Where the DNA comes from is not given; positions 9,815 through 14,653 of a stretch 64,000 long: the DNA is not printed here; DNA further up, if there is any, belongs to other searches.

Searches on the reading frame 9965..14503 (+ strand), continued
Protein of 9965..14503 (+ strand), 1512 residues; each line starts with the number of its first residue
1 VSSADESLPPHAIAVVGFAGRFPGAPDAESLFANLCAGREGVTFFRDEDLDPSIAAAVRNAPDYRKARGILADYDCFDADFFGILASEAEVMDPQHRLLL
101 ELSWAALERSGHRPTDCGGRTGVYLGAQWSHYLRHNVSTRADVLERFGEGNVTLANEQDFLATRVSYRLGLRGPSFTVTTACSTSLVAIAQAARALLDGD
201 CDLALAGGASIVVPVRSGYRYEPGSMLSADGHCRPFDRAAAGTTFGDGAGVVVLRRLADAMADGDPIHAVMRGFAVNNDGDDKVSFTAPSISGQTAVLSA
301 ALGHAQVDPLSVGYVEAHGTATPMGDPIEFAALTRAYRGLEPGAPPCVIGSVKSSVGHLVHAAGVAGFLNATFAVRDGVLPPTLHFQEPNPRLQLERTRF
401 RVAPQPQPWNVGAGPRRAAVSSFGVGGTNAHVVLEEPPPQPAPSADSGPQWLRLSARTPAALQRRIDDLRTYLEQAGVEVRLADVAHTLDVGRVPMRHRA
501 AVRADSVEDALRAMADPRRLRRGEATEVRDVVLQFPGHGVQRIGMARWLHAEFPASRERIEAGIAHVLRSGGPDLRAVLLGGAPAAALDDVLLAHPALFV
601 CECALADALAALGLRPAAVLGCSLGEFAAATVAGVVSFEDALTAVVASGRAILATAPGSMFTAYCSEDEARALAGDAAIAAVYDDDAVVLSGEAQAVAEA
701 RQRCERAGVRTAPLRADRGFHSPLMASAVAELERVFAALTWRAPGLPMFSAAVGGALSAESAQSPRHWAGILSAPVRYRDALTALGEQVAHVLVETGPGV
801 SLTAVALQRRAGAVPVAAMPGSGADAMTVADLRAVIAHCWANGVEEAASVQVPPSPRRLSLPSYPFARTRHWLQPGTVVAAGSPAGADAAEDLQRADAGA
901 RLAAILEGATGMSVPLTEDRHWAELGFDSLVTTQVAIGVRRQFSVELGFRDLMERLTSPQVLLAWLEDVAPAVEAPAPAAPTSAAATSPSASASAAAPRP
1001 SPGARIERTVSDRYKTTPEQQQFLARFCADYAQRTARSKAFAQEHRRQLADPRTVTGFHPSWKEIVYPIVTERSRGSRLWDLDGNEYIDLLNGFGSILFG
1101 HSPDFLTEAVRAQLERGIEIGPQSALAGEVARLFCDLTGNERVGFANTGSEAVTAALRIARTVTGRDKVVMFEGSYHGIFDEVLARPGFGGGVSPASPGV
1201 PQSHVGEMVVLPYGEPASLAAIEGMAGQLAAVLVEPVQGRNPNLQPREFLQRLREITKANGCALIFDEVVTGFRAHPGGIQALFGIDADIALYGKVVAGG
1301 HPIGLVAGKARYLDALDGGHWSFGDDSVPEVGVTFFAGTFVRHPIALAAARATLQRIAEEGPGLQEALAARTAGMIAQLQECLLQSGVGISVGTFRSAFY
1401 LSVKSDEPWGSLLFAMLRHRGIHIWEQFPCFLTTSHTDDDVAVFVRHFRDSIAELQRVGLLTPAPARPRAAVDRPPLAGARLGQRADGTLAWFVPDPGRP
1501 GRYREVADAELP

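Call 26: find_related_loci(query=A1, collection=genome_contigs, flank=10000)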
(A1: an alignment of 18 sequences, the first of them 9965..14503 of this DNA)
Query A1 (1512 aa) in genome_contigs; peptide patterns used: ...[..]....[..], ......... (x = any residue, [..] = any of these).
599 stretches matched a pattern (row limit reached: there are more); 568 encode a relative of the query (tblastn E <= 1e-3); the best 80 are kept; 80 distinct loci.
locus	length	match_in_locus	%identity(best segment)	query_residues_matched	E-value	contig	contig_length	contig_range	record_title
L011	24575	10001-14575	83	1-1512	0e+0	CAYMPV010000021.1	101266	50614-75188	MAG TPA_asm: uncultured candidatus Brocadiaceae bacterium isolate SRP329715_co2_17 genome assembly, contig: NODE_428_len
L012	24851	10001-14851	42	13-1507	0e+0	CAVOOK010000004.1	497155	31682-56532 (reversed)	MAG: uncultured Gammaproteobacteria bacterium isolate MFD10113.bin.3.119 genome assembly, contig: contig_17459, whole ge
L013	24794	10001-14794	43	13-1507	0e+0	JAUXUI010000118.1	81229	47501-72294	MAG: Lysobacteraceae bacterium isolate C15_concoct.bin.108 C15_k141_406443, whole genome shotgun sequence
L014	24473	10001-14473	43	11-1478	0e+0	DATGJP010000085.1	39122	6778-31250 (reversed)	MAG TPA_asm: Bryobacteraceae bacterium isolate SMAG_U9836 k141_483948, whole genome shotgun sequence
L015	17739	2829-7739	39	1-1507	0e+0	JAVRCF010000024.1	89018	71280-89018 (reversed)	MAG: Aulosira sp. DedQUE10 contig_24, whole genome shotgun sequence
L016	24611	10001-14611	40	13-1506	0e+0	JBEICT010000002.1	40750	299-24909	MAG: Flavobacteriales bacterium isolate Sample-101-S75-bin-153 Sample_101_S75-bin_153-k141_3364209, whole genome shotgun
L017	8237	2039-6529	45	12-1475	0e+0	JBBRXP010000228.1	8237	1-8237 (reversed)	MAG: Chthoniobacterales bacterium isolate La5_concoct.035 La5_concoct.035_K_2165522_L_8237_cov_11.0000, whole genome sho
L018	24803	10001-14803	42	13-1482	0e+0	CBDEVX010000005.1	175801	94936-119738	MAG: Marinicaulis sp. isolate 2a9880d4-a62a-4de7-b030-86ad4212eb4c genome assembly, contig: contig_5, whole genome shotg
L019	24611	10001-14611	42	13-1503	0e+0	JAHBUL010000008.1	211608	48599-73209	MAG: Flavobacteriales bacterium isolate ACE_BAC32 BAC32_8, whole genome shotgun sequence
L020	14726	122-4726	41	14-1506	0e+0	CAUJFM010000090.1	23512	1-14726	MAG: Bacteroidota bacterium isolate KLAP54 genome assembly, contig: KLAP54_99511, whole genome shotgun sequence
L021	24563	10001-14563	42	6-1499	0e+0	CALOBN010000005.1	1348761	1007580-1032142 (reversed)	MAG: uncultured Gammaproteobacteria bacterium isolate HOU_bin.0158 genome assembly, contig: contig_6544, whole genome sh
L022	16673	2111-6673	41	13-1509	0e+0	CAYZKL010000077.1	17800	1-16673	MAG TPA_asm: uncultured Flavipsychrobacter sp. isolate SRP285395_co2_162 genome assembly, contig: NODE_4983_length_17800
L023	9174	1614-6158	44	12-1461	0e+0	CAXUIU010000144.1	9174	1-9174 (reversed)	MAG TPA_asm: uncultured Chthoniobacterales bacterium isolate public_SRR14722108_metawrap_bin.1 genome assembly, contig: 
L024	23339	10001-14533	40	5-1461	0e+0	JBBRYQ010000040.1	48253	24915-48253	MAG: Verrucomicrobiales bacterium isolate La5_metabat2.128 La5_metabat2.128_K_2342841_L_48253_cov_15.0655, whole genome 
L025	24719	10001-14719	38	12-1506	0e+0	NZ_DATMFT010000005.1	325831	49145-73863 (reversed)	MAG: Parapedobacter sp. isolate SMAG_U13470 k141_236041, whole genome shotgun sequence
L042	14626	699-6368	52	6-1506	0e+0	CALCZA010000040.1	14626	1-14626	MAG TPA_asm: uncultured bacterium isolate ERR2206771_bin.52_CONCOCT_v1.1_MAG genome assembly, contig: ERZ888641.3671, wh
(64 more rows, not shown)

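Call 37: search_protein_families(library=ncbifam, proteins=[window:9965-14503:+], max_evalue=0.01)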
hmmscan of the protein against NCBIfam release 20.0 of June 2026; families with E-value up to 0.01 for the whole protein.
window:9965-14503:+ (1512 aa): 97 families (the best 25 are shown)
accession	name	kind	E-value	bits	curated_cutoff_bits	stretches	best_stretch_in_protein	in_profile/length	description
NF045894.1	PKS_plus_SDR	equivalog_domain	4.8e-218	727.1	1740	1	12-899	2-904/1515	type I polyketide synthase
NF040607.1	mycolic_Pks13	equivalog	6.6e-128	428.2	2100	2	10-441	100-530/1680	polyketide synthase Pks13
NF041183.1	Pks2_ls1_myc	equivalog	2.8e-125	419.1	2400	1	13-853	4-858/2086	sulfolipid-1 biosynthesis phthioceranic/hydroxyphthioceranic acid synthase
TIGR02813.1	omega_3_PfaA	subfamily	1.1e-73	247.9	1010.1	2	161-476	185-502/2582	polyketide-type polyunsaturated fatty acid synthase PfaA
NF000818.0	PRK00062.1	subfamily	4.9e-73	246.2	398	1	1067-1406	34-364/429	glutamate-1-semialdehyde 2,1-aminomutase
TIGR00713.1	hemL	equivalog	1.4e-71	241.4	527.3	1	1066-1404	29-358/423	glutamate-1-semialdehyde 2,1-aminomutase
NF009055.0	PRK12389.1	equivalog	1.7e-61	208.2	637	1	1068-1453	36-426/431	glutamate-1-semialdehyde 2,1-aminomutase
NF041362.1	GntE_guanitoxin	equivalog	2.7e-56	191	525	1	1037-1407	7-373/426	guanitoxin biosynthesis PLP-dependent transaminase GntE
NF005589.0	PRK07314.1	subfamily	3.2e-47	161.2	387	1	23-435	16-410/413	beta-ketoacyl-ACP synthase II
TIGR03150.1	fabF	equivalog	1.2e-46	159.3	493.75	1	26-434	16-406/407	beta-ketoacyl-ACP synthase II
NF004856.0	PRK06209.1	equivalog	1.4e-46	159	486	1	1068-1389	41-350/450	glutamate-1-semialdehyde 2,1-aminomutase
NF004970.0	PRK06333.1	subfamily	5e-41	140.9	525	1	159-435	150-420/424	beta-ketoacyl-ACP synthase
NF005453.0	PRK07046.1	subfamily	3.2e-40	138.1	425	1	1020-1361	12-345/453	transaminase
NF053555.1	prodigi_MBC_PigJ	equivalog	8.9e-38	130.1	900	1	165-435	496-757/759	prodigiosin MBC biosynthesis protein PigJ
NF001864.0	PRK00615.1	equivalog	1.4e-37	129.3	706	1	1064-1405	33-365/433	glutamate-1-semialdehyde aminotransferase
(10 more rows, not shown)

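Call 38: search_protein_families(library=pfam, proteins=[L004:6854-8023:+, L004:20766-21755:+, L006:20482-20988:+, L006:21218-22132:+, L003:23283-24086:+], max_evalue=0.1)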
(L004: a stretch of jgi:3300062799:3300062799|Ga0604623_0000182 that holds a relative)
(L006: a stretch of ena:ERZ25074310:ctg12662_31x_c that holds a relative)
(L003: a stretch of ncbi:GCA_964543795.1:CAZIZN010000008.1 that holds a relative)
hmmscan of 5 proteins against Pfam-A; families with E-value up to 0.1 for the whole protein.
L004:6854-8023:+ (389 aa): 3 families
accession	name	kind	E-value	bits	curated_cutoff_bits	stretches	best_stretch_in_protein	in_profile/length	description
PF13472.12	Lipase_GDSL_2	-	6.3e-06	27.3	32.9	1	148-305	30-155/178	GDSL-like Lipase/Acylhydrolase family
PF00657.28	Lipase_GDSL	-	0.013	16.1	23.6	1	72-252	2-130/208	GDSL-like Lipase/Acylhydrolase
PF20128.4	DUF6518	-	0.023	14.7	25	1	28-60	5-37/204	Family of unknown function (DUF6518)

L004:20766-21755:+ (329 aa): 7 families
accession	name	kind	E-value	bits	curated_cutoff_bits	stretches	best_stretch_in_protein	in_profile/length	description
PF08241.18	Methyltransf_11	-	1.3e-14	55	21.2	1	136-230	1-93/95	Methyltransferase domain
PF13649.12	Methyltransf_25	-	5e-14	53.2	27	1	135-228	1-97/97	Methyltransferase domain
PF01209.24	Ubie_methyltran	-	1.9e-07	31.1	20.1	1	132-234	48-153/233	ubiE/COQ5 methyltransferase family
PF13847.12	Methyltransf_31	-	1.3e-06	28.6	27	1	132-232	4-109/145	Methyltransferase domain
PF08242.18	Methyltransf_12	-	2.4e-05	25.4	30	1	136-229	1-97/98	Methyltransferase domain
PF13489.12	Methyltransf_23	-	0.0004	20.6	27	1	123-230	14-114/164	Methyltransferase domain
PF05148.21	Methyltransf_8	-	0.0025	18.2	27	1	191-232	115-156/219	Hypothetical methyltransferase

L006:20482-20988:+ (168 aa): 2 families
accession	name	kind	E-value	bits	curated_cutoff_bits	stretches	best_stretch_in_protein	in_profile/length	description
PF12867.12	DinB_2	-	2.2e-08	35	24.8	1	19-144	8-128/128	DinB superfamily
PF05163.17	DinB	-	0.00019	21.8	23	1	10-150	9-144/165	DinB family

L006:21218-22132:+ (304 aa): 1 family
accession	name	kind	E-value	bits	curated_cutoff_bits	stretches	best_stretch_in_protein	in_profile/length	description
PF00616.24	RasGAP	-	0.013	15.8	28.3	1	78-123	117-162/207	GTPase-activator protein for Ras-like GTPase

L003:23283-24086:+ (267 aa): 0 families

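Call 47: search_protein_families(library=ncbifam, proteins=[L042:12210-13265:+, L042:13262-14065:+, L042:3544-4149:+], max_evalue=0.1)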
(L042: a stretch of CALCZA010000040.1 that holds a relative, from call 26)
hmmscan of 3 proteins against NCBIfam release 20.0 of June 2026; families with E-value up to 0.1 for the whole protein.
L042:12210-13265:+ (351 aa): 9 families
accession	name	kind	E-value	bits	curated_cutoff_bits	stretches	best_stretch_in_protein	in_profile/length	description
NF038302.1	EPS_HpsE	equivalog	2.5e-08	33.2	300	1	2-129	1-125/307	hormogonium polysaccharide biosynthesis glycosyltransferase HpsE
TIGR03965.1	mycofact_glyco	equivalog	8.9e-08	31.4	280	1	3-233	75-280/467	mycofactocin biosynthesis glycosyltransferase MftF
TIGR01556.1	rhamnosyltran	subfamily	3.4e-06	26.5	200.55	1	34-242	21-210/281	rhamnosyltransferase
NF050113.1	gal_furan_GlfT1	equivalog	0.0031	16.9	330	1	4-80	1-74/290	galactofuranosyltransferase GlfT1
NF041875.1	EPS_EpsD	equivalog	0.0038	16.7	370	0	4-52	1-48/325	exopolysaccharide biosynthesis glycosyltransferase EpsD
TIGR03111.1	glyc2_xrt_Gpos1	hypoth_equivalog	0.039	12.8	363.95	1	3-117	50-158/439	TIGR03111 family XrtG-associated glycosyltransferase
NF045692.1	OglycostaseCruG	equivalog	0.042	12.8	600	0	151-234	174-256/386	2'-O-glycosyltransferase CruG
TIGR03472.1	HpnI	equivalog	0.056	12.3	310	0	177-200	196-219/373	bacteriohopanetetrol glucosamine biosynthesis glycosyltransferase HpnI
TIGR03469.1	HpnB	hypoth_equivalog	0.069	12.2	379.25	0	3-48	45-88/386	hopene-associated glycosyltransferase HpnB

L042:13262-14065:+ (267 aa): 1 family
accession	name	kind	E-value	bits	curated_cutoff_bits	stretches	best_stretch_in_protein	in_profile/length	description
TIGR04325.1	MTase_LIC12133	subfamily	1.1e-49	168.8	80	1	37-262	2-234/234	methyltransferase, TIGR04325 family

L042:3544-4149:+ (201 aa): 0 families

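Call 48: search_protein_families(library=pfam, proteins=[L042:12210-13265:+, L042:13262-14065:+, L042:3544-4149:+], max_evalue=0.1)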
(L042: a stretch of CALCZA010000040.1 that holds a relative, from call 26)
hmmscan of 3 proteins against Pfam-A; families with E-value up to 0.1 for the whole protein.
L042:12210-13265:+ (351 aa): 4 families
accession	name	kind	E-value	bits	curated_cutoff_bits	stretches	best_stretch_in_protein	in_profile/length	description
PF00535.33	Glycos_transf_2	-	2.9e-11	44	23.3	1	6-134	2-122/168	Glycosyl transferase family 2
PF13641.12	Glyco_tranf_2_3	-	6.6e-09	36.6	27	1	4-237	3-215/230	Glycosyltransferase like family 2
PF13632.12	Glyco_trans_2_3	-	0.019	15.2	27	1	174-256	66-142/198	Glycosyl transferase family group 2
PF13506.12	Glyco_transf_21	-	0.02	14.8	21.7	1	176-200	97-121/174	Glycosyl transferase family 21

L042:13262-14065:+ (267 aa): 1 family
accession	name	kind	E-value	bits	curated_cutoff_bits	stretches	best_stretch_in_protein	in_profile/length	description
PF13669.12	Glyoxalase_4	-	0.062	14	27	0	198-239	60-101/109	Glyoxalase/Bleomycin resistance protein/Dioxygenase superfamily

L042:3544-4149:+ (201 aa): 1 family
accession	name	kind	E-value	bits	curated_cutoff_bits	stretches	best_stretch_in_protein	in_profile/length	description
PF13472.12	Lipase_GDSL_2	-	0.001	20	32.9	1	18-132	66-156/178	GDSL-like Lipase/Acylhydrolase family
